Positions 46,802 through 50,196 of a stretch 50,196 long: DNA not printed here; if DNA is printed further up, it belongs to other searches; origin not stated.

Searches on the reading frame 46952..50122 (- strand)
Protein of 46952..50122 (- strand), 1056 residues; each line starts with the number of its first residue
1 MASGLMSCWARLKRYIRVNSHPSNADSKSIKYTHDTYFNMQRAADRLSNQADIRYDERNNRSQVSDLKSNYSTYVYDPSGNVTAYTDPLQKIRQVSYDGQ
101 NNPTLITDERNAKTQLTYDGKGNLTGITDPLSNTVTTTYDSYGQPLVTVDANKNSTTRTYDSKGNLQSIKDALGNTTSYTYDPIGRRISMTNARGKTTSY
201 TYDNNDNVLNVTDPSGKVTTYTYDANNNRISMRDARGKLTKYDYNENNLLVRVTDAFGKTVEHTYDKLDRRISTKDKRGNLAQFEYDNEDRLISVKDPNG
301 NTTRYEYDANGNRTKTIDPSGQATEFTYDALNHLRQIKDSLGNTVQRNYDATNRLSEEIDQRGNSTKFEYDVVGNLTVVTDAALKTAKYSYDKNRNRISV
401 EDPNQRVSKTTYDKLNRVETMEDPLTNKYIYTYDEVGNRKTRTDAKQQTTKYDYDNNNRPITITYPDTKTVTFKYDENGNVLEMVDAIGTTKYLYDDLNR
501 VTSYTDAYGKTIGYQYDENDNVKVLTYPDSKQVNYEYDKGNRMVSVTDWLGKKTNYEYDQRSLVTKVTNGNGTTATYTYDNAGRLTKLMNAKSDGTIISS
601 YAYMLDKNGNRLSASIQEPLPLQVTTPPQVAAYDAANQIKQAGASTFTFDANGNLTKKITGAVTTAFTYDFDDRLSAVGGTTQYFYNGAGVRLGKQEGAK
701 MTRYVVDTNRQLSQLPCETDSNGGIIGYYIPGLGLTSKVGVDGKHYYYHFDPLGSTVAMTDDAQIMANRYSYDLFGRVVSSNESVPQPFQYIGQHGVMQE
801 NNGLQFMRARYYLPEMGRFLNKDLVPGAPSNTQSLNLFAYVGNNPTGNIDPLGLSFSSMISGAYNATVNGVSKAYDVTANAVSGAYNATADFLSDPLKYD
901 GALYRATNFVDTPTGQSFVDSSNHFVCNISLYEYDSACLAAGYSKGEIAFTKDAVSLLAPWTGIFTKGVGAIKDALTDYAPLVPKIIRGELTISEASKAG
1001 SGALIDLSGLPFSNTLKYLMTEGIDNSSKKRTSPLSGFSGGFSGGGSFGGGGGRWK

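Call 73: search_protein_families(library=pfam, proteins=[window:46952-50122:-], max_evalue=0.00001)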
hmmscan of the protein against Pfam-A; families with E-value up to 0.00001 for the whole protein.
window:46952-50122:- (1056 aa): 1 family
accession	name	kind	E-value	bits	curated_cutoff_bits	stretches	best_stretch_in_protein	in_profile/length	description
PF05593.20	RHS_repeat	-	3.3e-106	346.5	22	9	286-322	1-37/38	RHS Repeat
